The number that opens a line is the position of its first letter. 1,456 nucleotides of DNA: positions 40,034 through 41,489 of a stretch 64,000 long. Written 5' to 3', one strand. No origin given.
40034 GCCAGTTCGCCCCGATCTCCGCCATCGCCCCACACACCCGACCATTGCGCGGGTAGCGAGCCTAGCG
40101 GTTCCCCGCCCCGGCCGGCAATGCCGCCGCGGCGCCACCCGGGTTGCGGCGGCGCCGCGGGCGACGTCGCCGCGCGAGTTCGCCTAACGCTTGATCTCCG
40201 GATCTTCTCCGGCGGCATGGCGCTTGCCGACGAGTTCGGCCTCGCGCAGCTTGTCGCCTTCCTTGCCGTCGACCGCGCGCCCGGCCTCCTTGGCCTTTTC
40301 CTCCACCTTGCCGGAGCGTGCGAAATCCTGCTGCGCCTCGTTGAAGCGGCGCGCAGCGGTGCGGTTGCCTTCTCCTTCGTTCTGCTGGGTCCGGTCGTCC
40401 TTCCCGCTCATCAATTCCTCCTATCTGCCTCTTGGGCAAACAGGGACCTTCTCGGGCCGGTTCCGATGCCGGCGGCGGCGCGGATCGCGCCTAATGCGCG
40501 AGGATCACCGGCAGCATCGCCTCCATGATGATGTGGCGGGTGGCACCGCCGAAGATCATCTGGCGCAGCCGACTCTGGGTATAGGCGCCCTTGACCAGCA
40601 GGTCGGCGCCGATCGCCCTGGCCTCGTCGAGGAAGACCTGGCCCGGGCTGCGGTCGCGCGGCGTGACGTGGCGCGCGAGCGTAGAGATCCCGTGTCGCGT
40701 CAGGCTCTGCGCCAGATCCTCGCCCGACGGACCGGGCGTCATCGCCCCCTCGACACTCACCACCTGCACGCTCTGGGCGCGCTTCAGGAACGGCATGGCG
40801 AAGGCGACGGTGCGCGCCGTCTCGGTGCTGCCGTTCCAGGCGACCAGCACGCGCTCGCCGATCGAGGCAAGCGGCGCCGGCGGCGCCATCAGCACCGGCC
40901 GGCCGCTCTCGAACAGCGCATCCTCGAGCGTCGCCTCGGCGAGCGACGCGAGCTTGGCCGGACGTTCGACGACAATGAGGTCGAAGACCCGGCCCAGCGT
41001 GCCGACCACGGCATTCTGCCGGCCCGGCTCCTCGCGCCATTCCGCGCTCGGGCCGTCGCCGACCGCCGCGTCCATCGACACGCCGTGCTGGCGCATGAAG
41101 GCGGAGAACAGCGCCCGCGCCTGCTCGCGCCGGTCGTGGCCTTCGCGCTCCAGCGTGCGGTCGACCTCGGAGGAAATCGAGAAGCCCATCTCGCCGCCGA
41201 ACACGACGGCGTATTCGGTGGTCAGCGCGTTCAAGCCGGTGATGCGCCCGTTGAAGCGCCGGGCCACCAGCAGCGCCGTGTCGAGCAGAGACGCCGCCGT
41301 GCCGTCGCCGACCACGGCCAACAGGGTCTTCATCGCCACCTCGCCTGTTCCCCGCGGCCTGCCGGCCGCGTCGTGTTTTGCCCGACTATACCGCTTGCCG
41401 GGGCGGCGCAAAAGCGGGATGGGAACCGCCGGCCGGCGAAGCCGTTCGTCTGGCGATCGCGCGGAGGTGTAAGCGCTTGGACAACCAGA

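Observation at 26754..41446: Set of EcfG-type general-stress promoters, all intergenic and all aimed at uncharacterised genes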

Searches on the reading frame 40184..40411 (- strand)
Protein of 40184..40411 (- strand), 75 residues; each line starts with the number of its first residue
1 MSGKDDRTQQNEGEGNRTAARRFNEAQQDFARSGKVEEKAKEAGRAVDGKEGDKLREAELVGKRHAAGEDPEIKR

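Call 9: search_protein_families(library=pfam, proteins=[window:40184-40411:-], max_evalue=0.01)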
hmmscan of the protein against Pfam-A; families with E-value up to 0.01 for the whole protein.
window:40184-40411:- (75 aa): 0 families

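Call 29: find_homologous_proteins(query=window:40184-40411:-)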
Query window:40184-40411:- (75 aa): 468 proteins with E <= 0.001 among 470 candidates; the best 120 are listed.
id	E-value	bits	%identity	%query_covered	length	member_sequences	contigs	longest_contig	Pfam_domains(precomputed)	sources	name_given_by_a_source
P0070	1.7e-37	144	99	100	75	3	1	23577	-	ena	-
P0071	4.0e-30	121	83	100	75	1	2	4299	-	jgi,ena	-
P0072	1.6e-27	112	81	100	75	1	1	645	-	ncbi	-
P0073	2.4e-27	112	79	100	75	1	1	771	-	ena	-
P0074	2.4e-27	112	83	92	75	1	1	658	-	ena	-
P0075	2.6e-27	112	79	100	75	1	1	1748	-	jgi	jgi:hypothetical protein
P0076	5.5e-27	111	80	100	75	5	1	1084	-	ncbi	-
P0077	1.1e-26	110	80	100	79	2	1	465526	-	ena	-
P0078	1.1e-26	110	76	100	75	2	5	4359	-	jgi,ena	jgi:hypothetical protein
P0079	1.3e-26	110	78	100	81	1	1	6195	-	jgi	jgi:hypothetical protein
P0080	1.9e-26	109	76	100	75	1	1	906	-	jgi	jgi:hypothetical protein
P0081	2.0e-26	109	78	100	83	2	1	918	-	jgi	jgi:hypothetical protein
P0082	2.6e-26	109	76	100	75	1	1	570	-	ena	-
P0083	3.8e-26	108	76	99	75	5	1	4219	-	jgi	jgi:hypothetical protein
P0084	6.1e-26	108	77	100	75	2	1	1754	-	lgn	-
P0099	3.6e-25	105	73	100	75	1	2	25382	-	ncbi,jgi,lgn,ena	-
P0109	7.8e-25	104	78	92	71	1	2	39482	-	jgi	jgi:hypothetical protein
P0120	4.1e-24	102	73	99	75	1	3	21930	-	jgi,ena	-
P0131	9.7e-24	101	74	96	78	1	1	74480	-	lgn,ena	-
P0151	1.9e-23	100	73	100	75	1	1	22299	-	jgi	jgi:hypothetical protein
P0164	4.8e-23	98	72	100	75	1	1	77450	-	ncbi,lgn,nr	ncbi:MAG TPA: hypothetical protein VGU20_06255 [Stellaceae bacterium]|nr:hypothetical protein [Stell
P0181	2.0e-22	96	68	97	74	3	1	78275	-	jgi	jgi:hypothetical protein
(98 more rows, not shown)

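Call 31: find_encoding_contigs(protein=P0077, flank=10000, max_places=3)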
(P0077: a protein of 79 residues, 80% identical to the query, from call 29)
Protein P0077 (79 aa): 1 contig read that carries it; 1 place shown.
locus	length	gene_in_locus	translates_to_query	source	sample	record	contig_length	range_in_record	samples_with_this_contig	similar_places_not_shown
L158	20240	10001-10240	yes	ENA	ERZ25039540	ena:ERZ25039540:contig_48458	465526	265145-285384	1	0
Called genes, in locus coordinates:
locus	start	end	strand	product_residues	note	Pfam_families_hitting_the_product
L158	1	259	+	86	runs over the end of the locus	PF00881:Nitroreductase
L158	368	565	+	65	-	PF09957:VapB_antitoxin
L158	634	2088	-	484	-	PF07969:Amidohydro_3, PF01979:Amidohydro_1 (faint), PF07969:Amidohydro_3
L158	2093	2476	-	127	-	PF01042:Ribonuc_L-PSP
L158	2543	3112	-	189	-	PF02254:TrkA_N, PF27452:KefB_C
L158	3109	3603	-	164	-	PF00999:Na_H_Exchanger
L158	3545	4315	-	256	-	PF00999:Na_H_Exchanger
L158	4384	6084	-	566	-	PF00920:ILVD_EDD_N, PF24877:ILV_EDD_C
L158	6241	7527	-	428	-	PF13091:PLDc_2, PF00614:PLDc (faint), PF13091:PLDc_2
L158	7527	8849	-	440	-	PF16254:DUF4910, PF09940:DUF2172, PF16221:HTH_47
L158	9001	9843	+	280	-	PF00582:Usp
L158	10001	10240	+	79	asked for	-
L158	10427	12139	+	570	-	PF00501:AMP-binding, PF13193:AMP-binding_C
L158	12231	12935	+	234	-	PF00027:cNMP_binding, PF13545:HTH_Crp_2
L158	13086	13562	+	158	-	PF00376:MerR, PF13411:MerR_1, PF09278:MerR-DNA-bind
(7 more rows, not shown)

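Call 32: find_encoding_contigs(protein=P0164, flank=10000, max_places=3)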
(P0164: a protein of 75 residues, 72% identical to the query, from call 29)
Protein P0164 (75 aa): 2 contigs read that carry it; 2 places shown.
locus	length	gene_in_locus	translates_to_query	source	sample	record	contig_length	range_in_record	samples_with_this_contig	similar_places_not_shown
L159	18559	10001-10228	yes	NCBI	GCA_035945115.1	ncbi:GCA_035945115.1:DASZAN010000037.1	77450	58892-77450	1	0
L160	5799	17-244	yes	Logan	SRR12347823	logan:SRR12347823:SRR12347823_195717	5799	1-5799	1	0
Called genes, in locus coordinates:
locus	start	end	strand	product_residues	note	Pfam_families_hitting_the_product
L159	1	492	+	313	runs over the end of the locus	PF19300:BPD_transp_1_N, PF00528:BPD_transp_1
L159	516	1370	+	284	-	PF00528:BPD_transp_1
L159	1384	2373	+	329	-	PF00005:ABC_tran, PF13304:AAA_21, PF08352:oligo_HPY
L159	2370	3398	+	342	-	PF00005:ABC_tran, PF02463:SMC_N (weak), PF08352:oligo_HPY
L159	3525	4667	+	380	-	PF01168:Ala_racemase_N, PF14031:D-ser_dehydrat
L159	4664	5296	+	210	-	PF00881:Nitroreductase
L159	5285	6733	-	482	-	PF07969:Amidohydro_3, PF01979:Amidohydro_1, PF07969:Amidohydro_3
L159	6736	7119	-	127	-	PF01042:Ribonuc_L-PSP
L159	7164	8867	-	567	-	PF00920:ILVD_EDD_N, PF24877:ILV_EDD_C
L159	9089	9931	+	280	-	PF00582:Usp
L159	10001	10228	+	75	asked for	-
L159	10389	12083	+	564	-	PF00501:AMP-binding, PF13193:AMP-binding_C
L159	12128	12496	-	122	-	PF00892:EamA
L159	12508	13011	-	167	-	PF00583:Acetyltransf_1, PF13673:Acetyltransf_10, PF13508:Acetyltransf_7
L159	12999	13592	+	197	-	PF12802:MarR_2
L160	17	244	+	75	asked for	-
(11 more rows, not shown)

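Call 33: find_encoding_contigs(protein=P0131, flank=10000, max_places=3)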
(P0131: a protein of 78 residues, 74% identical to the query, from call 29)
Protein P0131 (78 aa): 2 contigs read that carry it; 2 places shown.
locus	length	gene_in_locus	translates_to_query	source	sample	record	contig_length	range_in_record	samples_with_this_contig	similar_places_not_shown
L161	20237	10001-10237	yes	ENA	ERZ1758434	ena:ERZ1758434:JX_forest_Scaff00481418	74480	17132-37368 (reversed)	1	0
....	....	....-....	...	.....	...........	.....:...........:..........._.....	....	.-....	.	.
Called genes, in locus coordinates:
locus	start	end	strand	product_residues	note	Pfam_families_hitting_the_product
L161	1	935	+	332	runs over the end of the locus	PF00005:ABC_tran, PF13304:AAA_21, PF08352:oligo_HPY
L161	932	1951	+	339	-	PF00005:ABC_tran, PF02463:SMC_N (weak), PF08352:oligo_HPY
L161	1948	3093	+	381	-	PF01168:Ala_racemase_N, PF14031:D-ser_dehydrat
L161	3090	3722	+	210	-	PF00881:Nitroreductase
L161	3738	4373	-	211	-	PF00583:Acetyltransf_1 (weak)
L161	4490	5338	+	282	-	PF10778:DehI (weak)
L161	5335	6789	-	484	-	PF07969:Amidohydro_3, PF01979:Amidohydro_1, PF07969:Amidohydro_3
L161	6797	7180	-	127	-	PF01042:Ribonuc_L-PSP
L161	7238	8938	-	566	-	PF00920:ILVD_EDD_N, PF24877:ILV_EDD_C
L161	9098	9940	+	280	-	PF00582:Usp (weak)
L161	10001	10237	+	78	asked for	-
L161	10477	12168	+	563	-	PF00501:AMP-binding, PF13193:AMP-binding_C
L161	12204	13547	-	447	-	PF01738:DLH (faint), PF06500:FrsA-like, PF02129:Peptidase_S15, PF12740:PETase (weak), PF12146:Hydrolase_4 (faint), PF00326:Peptidase_S9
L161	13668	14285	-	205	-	PF02525:Flavodoxin_2, PF03358:FMN_red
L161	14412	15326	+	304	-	PF00126:HTH_1, PF03466:LysR_substrate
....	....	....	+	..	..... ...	-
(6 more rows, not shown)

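Call 49: search_protein_families(library=pfam, proteins=[window:40184-40411:-], max_evalue=5)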
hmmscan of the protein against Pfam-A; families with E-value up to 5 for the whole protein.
window:40184-40411:- (75 aa): 0 families

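Call 52: find_encoding_contigs(protein=P0181, flank=10000, max_places=2)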
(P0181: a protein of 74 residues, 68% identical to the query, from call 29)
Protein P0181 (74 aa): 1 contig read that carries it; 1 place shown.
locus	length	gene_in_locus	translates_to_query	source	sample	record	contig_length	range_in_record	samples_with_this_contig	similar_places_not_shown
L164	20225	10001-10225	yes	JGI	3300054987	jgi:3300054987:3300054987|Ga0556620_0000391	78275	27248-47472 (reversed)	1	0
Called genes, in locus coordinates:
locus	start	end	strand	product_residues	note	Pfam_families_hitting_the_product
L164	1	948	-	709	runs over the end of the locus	PF02775:TPP_enzyme_C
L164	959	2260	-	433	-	PF06808:DctM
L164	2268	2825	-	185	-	PF04290:DctQ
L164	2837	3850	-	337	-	PF03480:DctP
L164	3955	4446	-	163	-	PF01047:MarR, PF12802:MarR_2, PF22381:Staph_reg_Sar_Rot (weak), PF13463:HTH_27 (faint)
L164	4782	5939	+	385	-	PF01168:Ala_racemase_N, PF14031:D-ser_dehydrat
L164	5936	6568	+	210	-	PF00881:Nitroreductase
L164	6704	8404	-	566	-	PF00920:ILVD_EDD_N, PF24877:ILV_EDD_C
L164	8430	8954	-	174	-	PF13527:Acetyltransf_9, PF00583:Acetyltransf_1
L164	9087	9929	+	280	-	PF00582:Usp (weak)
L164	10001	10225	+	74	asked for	-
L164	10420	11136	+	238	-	-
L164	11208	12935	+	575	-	PF00501:AMP-binding, PF13193:AMP-binding_C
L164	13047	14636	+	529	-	-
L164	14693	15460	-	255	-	PF00027:cNMP_binding, PF13545:HTH_Crp_2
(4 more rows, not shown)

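Call 53: find_encoding_contigs(protein=P0109, flank=10000, max_places=2)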
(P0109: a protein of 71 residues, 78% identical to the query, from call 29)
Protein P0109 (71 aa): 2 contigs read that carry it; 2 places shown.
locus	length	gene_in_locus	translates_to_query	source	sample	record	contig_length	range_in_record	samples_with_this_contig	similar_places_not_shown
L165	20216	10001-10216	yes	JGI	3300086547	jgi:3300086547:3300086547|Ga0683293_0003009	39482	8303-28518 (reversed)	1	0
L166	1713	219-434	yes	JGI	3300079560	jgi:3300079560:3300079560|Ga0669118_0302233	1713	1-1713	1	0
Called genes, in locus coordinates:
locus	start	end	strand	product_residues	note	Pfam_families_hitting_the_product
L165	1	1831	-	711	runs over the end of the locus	PF02775:TPP_enzyme_C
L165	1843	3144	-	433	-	PF06808:DctM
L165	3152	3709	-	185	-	PF04290:DctQ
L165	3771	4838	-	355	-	PF03480:DctP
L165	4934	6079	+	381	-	PF01168:Ala_racemase_N, PF14031:D-ser_dehydrat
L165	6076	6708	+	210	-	PF00881:Nitroreductase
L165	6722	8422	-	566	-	PF00920:ILVD_EDD_N, PF24877:ILV_EDD_C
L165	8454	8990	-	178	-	PF00583:Acetyltransf_1, PF13527:Acetyltransf_9, PF13508:Acetyltransf_7 (weak)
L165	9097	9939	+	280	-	PF00582:Usp (weak)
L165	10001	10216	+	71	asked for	-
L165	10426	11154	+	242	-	-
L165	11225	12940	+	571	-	PF00501:AMP-binding, PF13193:AMP-binding_C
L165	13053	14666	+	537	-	-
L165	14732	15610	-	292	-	PF00027:cNMP_binding, PF13545:HTH_Crp_2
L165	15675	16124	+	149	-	PF00376:MerR, PF13411:MerR_1, PF09278:MerR-DNA-bind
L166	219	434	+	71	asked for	-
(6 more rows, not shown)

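Call 54: find_encoding_contigs(protein=P0099, flank=10000, max_places=2)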
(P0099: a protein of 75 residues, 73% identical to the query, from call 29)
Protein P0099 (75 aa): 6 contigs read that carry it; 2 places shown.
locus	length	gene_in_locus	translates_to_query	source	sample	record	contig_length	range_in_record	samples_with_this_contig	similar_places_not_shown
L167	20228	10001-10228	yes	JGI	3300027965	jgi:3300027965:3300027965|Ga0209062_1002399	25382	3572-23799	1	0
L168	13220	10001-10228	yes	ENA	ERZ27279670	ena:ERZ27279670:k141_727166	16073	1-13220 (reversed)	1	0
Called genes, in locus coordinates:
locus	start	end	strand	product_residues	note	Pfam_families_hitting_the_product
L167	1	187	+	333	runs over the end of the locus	PF00005:ABC_tran, PF13304:AAA_21, PF08352:oligo_HPY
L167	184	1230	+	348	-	PF00005:ABC_tran, PF02463:SMC_N (faint), PF08352:oligo_HPY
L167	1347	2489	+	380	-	PF01168:Ala_racemase_N, PF14031:D-ser_dehydrat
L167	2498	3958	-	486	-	PF07969:Amidohydro_3, PF01979:Amidohydro_1 (weak)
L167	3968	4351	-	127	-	PF01042:Ribonuc_L-PSP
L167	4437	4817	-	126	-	PF00076:RRM_1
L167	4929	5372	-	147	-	PF09361:Phasin_2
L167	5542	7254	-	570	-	PF00920:ILVD_EDD_N, PF24877:ILV_EDD_C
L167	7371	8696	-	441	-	PF16254:DUF4910, PF09940:DUF2172, PF16221:HTH_47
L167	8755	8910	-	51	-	-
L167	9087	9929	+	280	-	PF00582:Usp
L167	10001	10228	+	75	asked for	-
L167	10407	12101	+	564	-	PF00501:AMP-binding, PF13193:AMP-binding_C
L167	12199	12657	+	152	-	PF00376:MerR, PF13411:MerR_1, PF09278:MerR-DNA-bind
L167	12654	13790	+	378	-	PF00108:Thiolase_N, PF22691:Thiolase_C_1 (faint), PF02803:Thiolase_C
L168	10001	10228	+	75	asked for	-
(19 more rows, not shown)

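Call 64: search_protein_families(library=ncbifam, proteins=[window:40184-40411:-], max_evalue=0.01)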
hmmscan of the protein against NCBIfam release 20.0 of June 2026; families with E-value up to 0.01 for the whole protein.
window:40184-40411:- (75 aa): 0 families

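Call 81: search_protein_representatives(protein=window:40184-40411:-)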
Query: 75 residues. Proteins with E-value up to 0.001 (for the whole library): 599; up to 1e-10: 60; up to 1e-30: 0. The best 150 are listed.
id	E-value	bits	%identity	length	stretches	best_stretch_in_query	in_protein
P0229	5.6e-18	80.7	64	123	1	6-74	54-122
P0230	4.9e-16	74.6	63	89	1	9-75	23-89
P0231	5.7e-16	74.4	64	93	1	7-70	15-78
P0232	7.8e-16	73.9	53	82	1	4-75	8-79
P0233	3.5e-15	71.9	58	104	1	9-75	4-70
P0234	1.0e-14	70.4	56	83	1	5-75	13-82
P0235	1.5e-14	69.9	60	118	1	6-74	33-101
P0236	2.1e-14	69.5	52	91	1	5-75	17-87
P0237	2.6e-14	69.1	56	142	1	8-73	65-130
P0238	3.4e-14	68.8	52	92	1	4-74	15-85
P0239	4.6e-14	68.4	56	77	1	9-74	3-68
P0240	4.7e-14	68.3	59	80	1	5-75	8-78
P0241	8.2e-14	67.6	57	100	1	2-75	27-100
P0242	8.6e-14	67.5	61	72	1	8-66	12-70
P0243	9.0e-14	67.4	57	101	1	8-75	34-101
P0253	6.8e-13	64.7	50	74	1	6-73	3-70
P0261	1.6e-12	63.5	51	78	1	6-75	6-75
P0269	5.5e-12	61.8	49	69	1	9-75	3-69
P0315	4.7e-10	55.7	46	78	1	4-75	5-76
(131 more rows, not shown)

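Call 82: search_protein_families(library=pfam, proteins=[P0229, P0230, P0232, P0234, P0236, P0238, P0253, P0261, P0269, P0315], max_evalue=0.1)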
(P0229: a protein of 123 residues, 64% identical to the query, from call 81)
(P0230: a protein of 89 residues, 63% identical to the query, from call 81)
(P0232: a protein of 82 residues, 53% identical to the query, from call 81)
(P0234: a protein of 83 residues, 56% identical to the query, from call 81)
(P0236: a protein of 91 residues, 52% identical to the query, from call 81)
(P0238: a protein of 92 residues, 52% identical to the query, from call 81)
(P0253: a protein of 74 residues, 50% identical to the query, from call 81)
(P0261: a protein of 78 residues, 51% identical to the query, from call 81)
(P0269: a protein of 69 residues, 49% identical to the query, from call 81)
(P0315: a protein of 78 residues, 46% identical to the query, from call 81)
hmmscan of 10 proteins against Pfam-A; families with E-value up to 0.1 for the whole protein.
P0229 (123 aa): 1 family
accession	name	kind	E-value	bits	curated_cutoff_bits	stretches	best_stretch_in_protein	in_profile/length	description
PF11154.13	DUF2934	-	2.6e-14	53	22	1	7-40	3-36/37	Protein of unknown function (DUF2934)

P0230 (89 aa): 0 families

P0232 (82 aa): 1 family
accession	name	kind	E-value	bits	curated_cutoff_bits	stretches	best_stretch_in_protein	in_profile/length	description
PF04010.18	DUF357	-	0.029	14.8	29.4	1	10-44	20-54/73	Protein of unknown function (DUF357)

P0234 (83 aa): 0 families

P0236 (91 aa): 0 families

P0238 (92 aa): 0 families

P0253 (74 aa): 0 families

P0261 (78 aa): 1 family
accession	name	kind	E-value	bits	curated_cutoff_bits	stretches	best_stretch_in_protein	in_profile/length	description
PF15291.11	Dermcidin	-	0.067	13.9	27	0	8-69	21-79/87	Dermcidin, antibiotic peptide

P0269 (69 aa): 0 families

P0315 (78 aa): 0 families

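Call 89: find_encoding_contigs(protein=P0151, flank=10000, max_places=1)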
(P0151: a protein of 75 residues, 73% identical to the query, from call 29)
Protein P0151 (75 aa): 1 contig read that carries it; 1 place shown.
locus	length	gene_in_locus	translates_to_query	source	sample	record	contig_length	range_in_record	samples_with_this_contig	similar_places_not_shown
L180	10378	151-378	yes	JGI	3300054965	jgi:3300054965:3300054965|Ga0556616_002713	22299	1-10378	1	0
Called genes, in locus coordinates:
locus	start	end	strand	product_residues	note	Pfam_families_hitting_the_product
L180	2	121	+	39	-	?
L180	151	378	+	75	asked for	-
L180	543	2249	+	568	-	PF00501:AMP-binding, PF13193:AMP-binding_C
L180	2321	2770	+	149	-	PF00376:MerR, PF13411:MerR_1, PF09278:MerR-DNA-bind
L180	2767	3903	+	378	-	PF00108:Thiolase_N, PF22691:Thiolase_C_1 (faint), PF02803:Thiolase_C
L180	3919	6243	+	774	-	PF02737:3HCDH_N, PF00725:3HCDH, PF00378:ECH_1, PF16113:ECH_2 (weak)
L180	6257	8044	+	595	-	PF02771:Acyl-CoA_dh_N, PF02770:Acyl-CoA_dh_M, PF00441:Acyl-CoA_dh_1, PF22924:ACOX_C_alpha1 (weak), PF12806:Acyl-CoA_dh_C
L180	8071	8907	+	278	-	PF00106:adh_short, PF13561:adh_short_C2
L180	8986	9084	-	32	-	-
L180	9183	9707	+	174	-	-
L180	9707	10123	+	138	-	PF07332:Phage_holin_3_6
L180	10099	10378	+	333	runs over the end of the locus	PF12277:DUF3618, PF01442:Apolipoprotein (weak)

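Call 90: find_encoding_contigs(protein=P0120, flank=10000, max_places=2)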
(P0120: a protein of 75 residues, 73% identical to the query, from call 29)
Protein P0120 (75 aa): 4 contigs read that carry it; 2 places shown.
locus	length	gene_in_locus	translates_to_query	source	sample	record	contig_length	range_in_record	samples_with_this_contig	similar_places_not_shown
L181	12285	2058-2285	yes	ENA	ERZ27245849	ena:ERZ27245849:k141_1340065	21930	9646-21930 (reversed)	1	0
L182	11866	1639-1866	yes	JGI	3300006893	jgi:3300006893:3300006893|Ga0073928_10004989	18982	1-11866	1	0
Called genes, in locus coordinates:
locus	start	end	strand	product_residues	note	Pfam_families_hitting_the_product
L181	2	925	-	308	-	?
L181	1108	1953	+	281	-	PF00582:Usp (weak)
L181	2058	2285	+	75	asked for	-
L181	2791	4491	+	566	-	PF00501:AMP-binding, PF13193:AMP-binding_C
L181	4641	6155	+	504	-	-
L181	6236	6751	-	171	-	-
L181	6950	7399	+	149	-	PF00376:MerR, PF13411:MerR_1, PF09278:MerR-DNA-bind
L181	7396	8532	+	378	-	PF00108:Thiolase_N, PF02803:Thiolase_C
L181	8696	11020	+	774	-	PF02737:3HCDH_N, PF00725:3HCDH, PF00378:ECH_1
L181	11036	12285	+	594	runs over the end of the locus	PF02771:Acyl-CoA_dh_N, PF02770:Acyl-CoA_dh_M, PF00441:Acyl-CoA_dh_1, PF22924:ACOX_C_alpha1, PF12806:Acyl-CoA_dh_C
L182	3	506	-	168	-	?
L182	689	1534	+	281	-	PF00582:Usp (weak)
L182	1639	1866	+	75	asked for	-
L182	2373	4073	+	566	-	PF00501:AMP-binding, PF13193:AMP-binding_C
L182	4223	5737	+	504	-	-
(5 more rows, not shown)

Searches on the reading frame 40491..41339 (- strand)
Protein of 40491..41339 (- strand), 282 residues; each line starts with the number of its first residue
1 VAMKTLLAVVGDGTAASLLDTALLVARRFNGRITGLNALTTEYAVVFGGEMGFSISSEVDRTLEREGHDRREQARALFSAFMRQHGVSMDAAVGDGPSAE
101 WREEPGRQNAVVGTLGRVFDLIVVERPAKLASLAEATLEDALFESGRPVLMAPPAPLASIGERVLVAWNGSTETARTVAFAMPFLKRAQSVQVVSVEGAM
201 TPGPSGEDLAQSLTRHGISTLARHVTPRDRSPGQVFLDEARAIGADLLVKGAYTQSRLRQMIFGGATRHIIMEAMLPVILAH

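Call 9: search_protein_families(library=pfam, proteins=[window:40491-41339:-], max_evalue=0.01)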
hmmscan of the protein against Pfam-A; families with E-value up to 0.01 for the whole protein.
window:40491-41339:- (282 aa): 1 family
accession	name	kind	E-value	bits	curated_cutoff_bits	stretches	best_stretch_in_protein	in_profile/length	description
PF00582.32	Usp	-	4.1e-11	44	24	1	162-280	3-139/141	Universal stress protein family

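Call 64: search_protein_families(library=ncbifam, proteins=[window:40491-41339:-], max_evalue=0.01)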
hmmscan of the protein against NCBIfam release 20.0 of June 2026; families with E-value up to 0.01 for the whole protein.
window:40491-41339:- (282 aa): 0 families
